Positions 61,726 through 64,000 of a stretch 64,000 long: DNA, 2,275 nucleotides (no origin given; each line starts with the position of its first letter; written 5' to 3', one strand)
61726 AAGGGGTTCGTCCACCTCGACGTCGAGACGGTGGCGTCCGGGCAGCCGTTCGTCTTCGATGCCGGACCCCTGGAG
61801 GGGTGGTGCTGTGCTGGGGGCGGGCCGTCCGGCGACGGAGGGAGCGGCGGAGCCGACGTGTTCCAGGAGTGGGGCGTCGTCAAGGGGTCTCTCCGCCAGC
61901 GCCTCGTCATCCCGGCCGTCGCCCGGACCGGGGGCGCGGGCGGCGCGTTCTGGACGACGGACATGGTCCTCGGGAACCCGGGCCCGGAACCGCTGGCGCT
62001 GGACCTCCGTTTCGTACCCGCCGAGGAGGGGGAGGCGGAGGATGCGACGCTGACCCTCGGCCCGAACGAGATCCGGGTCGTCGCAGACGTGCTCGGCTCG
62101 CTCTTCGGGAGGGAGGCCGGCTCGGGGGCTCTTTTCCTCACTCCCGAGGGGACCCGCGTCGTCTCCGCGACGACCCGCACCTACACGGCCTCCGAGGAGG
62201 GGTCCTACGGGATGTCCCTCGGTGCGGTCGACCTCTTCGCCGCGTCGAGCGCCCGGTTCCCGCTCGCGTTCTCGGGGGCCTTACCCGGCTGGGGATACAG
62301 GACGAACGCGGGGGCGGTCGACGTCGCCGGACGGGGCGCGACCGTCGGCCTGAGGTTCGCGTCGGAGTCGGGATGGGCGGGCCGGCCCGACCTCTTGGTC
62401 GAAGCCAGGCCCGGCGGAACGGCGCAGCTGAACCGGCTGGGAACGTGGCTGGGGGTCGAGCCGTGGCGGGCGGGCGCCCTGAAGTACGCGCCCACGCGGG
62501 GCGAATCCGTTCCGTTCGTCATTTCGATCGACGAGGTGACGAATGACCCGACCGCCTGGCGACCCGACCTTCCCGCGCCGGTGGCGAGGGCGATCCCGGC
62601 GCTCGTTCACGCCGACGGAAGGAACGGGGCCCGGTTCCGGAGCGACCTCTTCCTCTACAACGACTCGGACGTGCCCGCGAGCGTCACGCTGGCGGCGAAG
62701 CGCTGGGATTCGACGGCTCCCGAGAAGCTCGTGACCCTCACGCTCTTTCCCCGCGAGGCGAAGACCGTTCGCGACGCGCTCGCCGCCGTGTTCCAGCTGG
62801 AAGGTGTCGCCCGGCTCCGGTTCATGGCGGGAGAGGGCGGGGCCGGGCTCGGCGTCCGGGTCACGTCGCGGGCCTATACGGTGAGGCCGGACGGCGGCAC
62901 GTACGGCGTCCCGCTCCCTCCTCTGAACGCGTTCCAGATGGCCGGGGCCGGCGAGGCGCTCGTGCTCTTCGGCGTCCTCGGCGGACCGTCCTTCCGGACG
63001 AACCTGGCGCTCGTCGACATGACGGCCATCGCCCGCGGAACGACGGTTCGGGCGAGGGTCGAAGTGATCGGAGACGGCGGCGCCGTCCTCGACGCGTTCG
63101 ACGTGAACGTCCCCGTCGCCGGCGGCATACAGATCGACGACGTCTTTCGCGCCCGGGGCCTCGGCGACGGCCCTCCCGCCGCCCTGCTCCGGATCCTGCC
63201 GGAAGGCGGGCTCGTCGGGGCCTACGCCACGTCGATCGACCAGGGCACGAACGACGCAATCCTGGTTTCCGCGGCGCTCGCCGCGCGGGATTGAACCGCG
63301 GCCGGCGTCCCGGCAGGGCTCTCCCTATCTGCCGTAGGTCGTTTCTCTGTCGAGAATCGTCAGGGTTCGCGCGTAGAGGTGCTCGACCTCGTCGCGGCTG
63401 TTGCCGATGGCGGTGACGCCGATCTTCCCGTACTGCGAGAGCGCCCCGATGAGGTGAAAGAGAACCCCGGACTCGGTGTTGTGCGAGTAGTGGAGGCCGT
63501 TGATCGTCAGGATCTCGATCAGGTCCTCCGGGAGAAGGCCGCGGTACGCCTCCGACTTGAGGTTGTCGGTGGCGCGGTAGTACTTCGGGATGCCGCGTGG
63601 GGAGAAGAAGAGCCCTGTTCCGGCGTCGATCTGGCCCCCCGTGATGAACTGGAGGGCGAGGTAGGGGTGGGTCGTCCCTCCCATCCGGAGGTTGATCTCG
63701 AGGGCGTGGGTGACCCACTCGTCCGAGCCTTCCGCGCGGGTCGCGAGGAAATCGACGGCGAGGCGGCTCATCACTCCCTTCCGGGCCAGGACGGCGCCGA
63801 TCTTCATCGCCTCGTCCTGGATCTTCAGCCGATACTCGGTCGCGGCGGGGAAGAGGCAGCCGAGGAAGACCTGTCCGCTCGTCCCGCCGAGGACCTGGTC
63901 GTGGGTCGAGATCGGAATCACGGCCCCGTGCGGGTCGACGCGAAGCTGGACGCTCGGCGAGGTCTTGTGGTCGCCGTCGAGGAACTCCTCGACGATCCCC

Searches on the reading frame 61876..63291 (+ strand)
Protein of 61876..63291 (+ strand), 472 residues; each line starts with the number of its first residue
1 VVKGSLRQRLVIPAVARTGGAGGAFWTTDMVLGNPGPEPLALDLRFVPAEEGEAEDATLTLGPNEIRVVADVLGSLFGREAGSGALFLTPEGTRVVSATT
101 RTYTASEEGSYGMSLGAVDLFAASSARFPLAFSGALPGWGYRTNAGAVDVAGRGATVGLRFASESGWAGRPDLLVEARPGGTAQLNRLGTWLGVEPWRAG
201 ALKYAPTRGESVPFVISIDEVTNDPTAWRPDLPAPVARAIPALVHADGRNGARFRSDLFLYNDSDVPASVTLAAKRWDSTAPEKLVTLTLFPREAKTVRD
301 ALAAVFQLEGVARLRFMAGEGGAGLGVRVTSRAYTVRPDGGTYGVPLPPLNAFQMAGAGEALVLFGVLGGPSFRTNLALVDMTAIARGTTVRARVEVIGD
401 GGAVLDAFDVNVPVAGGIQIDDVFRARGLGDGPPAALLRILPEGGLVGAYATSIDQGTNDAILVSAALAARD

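Call 25: find_homologous_proteins(query=window:61876-63291:+, max_evalue=0.001)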
Query window:61876-63291:+ (472 aa): 41 proteins with E <= 0.001 among 8000 candidates.
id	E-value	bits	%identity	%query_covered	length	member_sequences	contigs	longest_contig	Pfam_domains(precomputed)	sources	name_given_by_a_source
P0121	4.3e-232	789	78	100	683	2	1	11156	-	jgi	jgi:hypothetical protein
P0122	3.2e-230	783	77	100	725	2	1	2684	-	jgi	jgi:hypothetical protein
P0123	3.7e-227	773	76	100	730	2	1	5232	-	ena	-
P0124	2.3e-217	741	75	100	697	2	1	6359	-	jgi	jgi:hypothetical protein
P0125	1.8e-216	738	74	100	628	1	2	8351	PF00977.28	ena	-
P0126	2.7e-215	734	94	76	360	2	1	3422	-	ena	-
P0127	1.1e-192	659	81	80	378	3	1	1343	-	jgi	jgi:hypothetical protein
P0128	5.9e-184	631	82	76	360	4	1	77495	-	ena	-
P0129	4.3e-166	572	58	100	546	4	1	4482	-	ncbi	ncbi:MAG TPA: hypothetical protein VF580_14500 [Thermoanaerobaculia bacterium]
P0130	6.9e-149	515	54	100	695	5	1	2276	-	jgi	jgi:hypothetical protein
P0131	6.8e-146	505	53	100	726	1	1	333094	-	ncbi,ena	-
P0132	5.4e-140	486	53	100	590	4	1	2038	-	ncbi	ncbi:MAG TPA: hypothetical protein VF554_06860, partial [Thermoanaerobaculia bacterium]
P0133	3.9e-138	479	51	100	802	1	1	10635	-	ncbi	ncbi:MAG TPA: hypothetical protein VIY96_05650, partial [Thermoanaerobaculia bacterium]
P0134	1.3e-136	474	53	100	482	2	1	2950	-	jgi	jgi:hypothetical protein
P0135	4.0e-132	460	51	100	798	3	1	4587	-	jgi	-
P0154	4.0e-24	104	30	95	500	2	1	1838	PF25839.1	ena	-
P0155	1.3e-21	95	29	82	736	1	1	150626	PF00801.27,PF18981.7,PF00041.28,PF18911.7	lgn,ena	-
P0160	7.6e-11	60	31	44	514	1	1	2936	PF02230.23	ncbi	-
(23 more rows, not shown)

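Call 27: search_protein_families(library=pfam, proteins=[P0154, P0155, P0160], max_evalue=1)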
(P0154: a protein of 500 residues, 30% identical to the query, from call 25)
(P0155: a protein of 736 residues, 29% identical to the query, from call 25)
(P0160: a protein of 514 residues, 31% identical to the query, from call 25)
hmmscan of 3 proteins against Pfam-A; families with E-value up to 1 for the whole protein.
P0154 (500 aa): 1 family
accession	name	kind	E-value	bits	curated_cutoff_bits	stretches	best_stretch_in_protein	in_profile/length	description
PF24053.1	DUF7356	-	0.37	11.2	27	0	157-186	28-57/105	Domain of unknown function (DUF7356)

P0155 (736 aa): 6 families
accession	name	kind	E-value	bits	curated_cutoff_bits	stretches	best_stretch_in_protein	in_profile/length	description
PF18911.6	PKD_4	-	2.7e-30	104.7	27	2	228-287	24-83/85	PKD domain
PF00801.26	PKD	-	1.9e-25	89.1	23.5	2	219-287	8-80/80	PKD domain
PF18981.6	InlK_D3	-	1.4e-07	31.9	25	1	260-287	46-73/75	Internalin K domain (D3/D4)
PF00041.27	fn3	-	7e-06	26.6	25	1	34-117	2-82/84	Fibronectin type III domain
PF25645.1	Seadorna_VP8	-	0.00045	20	27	1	259-379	94-212/295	Seadornavirus outer capsid protein VP8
PF21466.3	GH101_dom-5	-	0.0092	16.2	27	0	44-111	5-73/145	Endo-alpha-N-acetylgalactosaminidase, domain 5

P0160 (514 aa): 6 families
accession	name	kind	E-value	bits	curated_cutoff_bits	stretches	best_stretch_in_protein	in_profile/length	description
PF02230.22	Abhydrolase_2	-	4.3e-07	30.4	23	1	84-184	88-187/217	Phospholipase/Carboxylesterase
PF12146.15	Hydrolase_4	-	0.0016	18.2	27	1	101-142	76-116/239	Serine aminopeptidase, S33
PF00326.27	Peptidase_S9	-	0.0063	16.5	22.6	1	53-133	13-95/213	Prolyl oligopeptidase family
PF00561.26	Abhydrolase_1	-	0.024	14.8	25.8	1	84-137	53-103/245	alpha/beta hydrolase fold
PF00756.26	Esterase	-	0.21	11.8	22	1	88-137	101-150/251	Putative esterase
PF12282.15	GAF_PdtaS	-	0.23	11.8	23.7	1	449-497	4-53/145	Histidine kinase PdtaS, GAF domain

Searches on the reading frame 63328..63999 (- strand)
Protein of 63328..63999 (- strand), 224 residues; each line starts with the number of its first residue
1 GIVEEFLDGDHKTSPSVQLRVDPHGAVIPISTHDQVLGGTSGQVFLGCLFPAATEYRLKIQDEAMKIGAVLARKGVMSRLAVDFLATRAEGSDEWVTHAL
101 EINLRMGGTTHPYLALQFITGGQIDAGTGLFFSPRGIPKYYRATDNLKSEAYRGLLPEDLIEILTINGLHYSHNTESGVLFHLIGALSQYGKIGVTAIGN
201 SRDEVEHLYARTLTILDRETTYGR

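Call 38: search_protein_families(library=pfam, proteins=[window:63328-63999:-], max_evalue=0.001)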
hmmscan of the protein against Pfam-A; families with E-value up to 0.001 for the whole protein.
window:63328-63999:- (224 aa): 2 families
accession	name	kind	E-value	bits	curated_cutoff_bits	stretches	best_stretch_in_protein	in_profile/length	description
PF18105.7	PGM1_C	-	2.9e-15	55.9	22.5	1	159-212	1-54/54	PGM1 C-terminal domain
PF24923.1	ATP-grasp_IQCH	-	3.8e-08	33.5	27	1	1-126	141-265/266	IQCH-like, ATP-grasp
